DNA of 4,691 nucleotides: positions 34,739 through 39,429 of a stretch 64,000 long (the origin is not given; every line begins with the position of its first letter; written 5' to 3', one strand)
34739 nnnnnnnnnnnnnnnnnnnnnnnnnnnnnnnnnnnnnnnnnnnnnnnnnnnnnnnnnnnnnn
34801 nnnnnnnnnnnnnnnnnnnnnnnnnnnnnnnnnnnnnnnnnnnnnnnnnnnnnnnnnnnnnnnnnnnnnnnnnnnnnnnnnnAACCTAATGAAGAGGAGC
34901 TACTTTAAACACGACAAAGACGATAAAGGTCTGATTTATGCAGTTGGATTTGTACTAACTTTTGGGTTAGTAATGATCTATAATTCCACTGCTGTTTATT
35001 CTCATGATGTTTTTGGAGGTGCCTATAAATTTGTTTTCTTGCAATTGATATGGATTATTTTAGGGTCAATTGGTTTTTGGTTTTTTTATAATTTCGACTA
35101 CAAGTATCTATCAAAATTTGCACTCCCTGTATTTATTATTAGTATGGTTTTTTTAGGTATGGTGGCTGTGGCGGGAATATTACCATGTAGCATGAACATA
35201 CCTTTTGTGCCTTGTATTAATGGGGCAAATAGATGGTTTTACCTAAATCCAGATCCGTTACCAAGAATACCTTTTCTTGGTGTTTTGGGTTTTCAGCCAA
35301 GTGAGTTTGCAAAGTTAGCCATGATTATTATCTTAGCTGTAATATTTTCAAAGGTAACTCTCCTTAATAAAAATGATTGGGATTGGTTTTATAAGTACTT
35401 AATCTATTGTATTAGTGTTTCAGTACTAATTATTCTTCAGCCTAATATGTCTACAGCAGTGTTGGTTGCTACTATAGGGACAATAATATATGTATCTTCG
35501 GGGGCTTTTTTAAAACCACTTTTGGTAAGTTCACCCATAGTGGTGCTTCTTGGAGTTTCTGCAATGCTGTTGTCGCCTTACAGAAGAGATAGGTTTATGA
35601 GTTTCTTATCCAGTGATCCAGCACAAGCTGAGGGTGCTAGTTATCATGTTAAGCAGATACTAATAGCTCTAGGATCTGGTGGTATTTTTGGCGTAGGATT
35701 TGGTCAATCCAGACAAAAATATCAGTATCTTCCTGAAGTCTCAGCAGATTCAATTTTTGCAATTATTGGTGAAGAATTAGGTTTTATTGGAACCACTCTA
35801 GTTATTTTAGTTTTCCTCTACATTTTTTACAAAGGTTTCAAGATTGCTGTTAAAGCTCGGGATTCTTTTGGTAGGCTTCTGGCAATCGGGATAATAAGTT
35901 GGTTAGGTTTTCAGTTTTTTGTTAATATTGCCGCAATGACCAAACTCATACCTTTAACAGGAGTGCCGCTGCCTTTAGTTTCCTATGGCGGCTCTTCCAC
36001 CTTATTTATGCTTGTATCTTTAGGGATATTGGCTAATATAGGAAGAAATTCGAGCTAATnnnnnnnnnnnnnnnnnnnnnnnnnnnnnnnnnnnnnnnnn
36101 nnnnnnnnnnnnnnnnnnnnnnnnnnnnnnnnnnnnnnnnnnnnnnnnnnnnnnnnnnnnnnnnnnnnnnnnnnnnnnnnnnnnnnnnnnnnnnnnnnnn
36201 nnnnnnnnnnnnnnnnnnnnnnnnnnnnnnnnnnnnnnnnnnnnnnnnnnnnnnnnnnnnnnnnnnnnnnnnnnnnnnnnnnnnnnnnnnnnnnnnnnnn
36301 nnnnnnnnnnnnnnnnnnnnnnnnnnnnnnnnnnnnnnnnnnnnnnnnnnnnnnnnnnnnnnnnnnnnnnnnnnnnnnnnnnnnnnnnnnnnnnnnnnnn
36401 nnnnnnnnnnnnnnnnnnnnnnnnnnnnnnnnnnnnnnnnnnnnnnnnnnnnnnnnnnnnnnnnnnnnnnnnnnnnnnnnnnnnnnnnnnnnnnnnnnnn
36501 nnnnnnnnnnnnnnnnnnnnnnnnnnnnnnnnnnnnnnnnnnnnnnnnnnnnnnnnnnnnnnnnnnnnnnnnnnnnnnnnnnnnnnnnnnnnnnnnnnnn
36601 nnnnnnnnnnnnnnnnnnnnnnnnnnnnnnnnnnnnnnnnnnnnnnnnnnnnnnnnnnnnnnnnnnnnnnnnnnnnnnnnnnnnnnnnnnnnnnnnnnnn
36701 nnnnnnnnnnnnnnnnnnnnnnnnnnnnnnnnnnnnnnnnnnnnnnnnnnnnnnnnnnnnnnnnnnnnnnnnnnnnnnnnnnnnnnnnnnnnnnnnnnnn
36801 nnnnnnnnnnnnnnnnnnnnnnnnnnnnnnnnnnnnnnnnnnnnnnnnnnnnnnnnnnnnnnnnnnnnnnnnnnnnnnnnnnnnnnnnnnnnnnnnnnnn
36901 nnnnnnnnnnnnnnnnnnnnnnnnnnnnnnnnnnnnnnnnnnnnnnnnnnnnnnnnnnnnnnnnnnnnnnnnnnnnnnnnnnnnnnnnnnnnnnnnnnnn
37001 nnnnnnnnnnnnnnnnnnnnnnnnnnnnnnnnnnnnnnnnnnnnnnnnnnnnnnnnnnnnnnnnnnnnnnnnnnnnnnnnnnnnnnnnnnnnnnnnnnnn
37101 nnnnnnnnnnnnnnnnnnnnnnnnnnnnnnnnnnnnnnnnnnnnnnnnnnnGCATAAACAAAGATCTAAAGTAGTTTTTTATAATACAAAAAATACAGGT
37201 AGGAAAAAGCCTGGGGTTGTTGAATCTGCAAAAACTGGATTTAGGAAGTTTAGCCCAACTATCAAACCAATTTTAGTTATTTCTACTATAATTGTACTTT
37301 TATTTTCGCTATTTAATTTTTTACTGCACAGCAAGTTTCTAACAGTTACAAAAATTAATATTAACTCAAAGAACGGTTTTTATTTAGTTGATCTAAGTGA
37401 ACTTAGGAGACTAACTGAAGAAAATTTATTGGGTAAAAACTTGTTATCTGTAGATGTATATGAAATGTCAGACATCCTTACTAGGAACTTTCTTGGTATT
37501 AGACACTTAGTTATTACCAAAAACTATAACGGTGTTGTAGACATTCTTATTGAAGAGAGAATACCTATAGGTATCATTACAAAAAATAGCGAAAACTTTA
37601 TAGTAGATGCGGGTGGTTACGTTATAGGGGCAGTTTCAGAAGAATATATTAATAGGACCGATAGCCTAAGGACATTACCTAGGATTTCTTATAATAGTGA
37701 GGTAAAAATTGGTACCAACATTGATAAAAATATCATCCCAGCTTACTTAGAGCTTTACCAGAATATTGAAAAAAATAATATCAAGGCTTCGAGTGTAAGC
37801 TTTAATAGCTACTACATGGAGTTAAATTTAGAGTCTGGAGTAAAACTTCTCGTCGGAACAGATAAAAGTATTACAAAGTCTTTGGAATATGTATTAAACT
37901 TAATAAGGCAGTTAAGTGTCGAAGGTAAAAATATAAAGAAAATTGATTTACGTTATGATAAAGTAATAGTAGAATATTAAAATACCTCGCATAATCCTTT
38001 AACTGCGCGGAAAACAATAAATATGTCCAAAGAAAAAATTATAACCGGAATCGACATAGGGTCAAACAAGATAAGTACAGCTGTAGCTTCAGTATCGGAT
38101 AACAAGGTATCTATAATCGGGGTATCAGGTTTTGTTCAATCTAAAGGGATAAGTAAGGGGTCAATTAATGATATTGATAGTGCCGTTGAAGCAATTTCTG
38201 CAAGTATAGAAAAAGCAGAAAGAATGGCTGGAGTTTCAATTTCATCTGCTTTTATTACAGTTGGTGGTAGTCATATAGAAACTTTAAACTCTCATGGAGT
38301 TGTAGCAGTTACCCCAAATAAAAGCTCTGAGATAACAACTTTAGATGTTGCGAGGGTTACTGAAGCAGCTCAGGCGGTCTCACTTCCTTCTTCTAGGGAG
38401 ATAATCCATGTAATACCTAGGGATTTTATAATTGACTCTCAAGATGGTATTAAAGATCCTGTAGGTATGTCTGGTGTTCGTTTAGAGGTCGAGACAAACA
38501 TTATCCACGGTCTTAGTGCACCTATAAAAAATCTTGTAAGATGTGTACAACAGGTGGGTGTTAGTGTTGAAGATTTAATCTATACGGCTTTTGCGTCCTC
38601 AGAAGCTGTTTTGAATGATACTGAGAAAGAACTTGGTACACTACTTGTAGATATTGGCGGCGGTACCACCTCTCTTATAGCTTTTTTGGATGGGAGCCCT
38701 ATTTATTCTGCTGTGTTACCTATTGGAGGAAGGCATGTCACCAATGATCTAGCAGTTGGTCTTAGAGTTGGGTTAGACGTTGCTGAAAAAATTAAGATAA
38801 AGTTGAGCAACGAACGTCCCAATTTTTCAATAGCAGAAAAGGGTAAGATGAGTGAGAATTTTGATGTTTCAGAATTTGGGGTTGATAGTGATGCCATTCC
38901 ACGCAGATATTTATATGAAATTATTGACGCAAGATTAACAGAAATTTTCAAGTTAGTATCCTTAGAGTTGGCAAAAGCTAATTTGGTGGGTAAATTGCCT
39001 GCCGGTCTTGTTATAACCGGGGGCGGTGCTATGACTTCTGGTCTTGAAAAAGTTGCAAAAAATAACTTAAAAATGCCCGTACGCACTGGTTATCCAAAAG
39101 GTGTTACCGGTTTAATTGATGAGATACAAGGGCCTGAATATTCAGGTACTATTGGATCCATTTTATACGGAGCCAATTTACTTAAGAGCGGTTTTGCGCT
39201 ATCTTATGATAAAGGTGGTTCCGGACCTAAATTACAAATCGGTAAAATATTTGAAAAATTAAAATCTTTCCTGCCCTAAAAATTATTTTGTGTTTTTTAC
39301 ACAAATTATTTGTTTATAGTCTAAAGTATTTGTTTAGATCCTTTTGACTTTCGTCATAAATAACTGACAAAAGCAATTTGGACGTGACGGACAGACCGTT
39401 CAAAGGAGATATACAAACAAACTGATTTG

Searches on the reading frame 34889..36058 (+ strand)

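Call 62: search_protein_families(library=pfam, proteins=[window:34889-36058:+])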
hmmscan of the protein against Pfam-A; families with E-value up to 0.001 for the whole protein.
window:34889-36058:+ (389 aa): 1 family
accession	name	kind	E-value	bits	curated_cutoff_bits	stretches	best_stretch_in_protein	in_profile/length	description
PF01098.24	FTSW_RODA_SPOVE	-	1.1e-91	308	26.4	1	16-388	4-354/356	Cell cycle protein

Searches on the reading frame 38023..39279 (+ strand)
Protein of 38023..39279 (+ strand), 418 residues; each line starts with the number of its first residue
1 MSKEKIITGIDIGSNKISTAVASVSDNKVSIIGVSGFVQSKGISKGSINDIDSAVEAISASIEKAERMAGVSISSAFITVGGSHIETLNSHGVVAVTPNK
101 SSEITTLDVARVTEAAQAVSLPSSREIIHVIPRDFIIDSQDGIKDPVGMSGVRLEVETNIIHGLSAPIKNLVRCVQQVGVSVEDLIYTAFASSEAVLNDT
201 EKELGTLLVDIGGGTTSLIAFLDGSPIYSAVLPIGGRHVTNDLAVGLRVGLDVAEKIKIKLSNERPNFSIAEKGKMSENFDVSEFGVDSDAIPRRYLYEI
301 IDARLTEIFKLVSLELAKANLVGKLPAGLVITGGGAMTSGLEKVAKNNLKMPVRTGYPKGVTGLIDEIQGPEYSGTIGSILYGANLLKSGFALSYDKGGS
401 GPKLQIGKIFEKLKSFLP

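Call 62: search_protein_families(library=pfam, proteins=[window:38023-39279:+])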
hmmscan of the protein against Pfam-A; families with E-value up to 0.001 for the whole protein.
window:38023-39279:+ (418 aa): 6 families
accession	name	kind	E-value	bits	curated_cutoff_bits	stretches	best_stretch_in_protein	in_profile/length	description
PF14450.12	FtsA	-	2.7e-32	112.3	31.8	2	208-378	2-127/127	Cell division protein FtsA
PF02491.25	SHS2_FTSA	-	1.9e-28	99.1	25.4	1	82-161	1-78/79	SHS2 domain inserted in FTSA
PF06723.19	MreB_Mbl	-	2.1e-10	40.4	27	1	199-355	140-303/327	MreB/Mbl protein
PF11104.14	PilM_2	-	2.4e-07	30.4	27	0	188-260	164-236/340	Type IV pilus assembly protein PilM;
PF06277.17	EutA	-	3.7e-06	26.5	27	1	159-243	102-182/475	Ethanolamine utilisation protein EutA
PF00022.25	Actin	-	8.4e-05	21.8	27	1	187-278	134-208/410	Actin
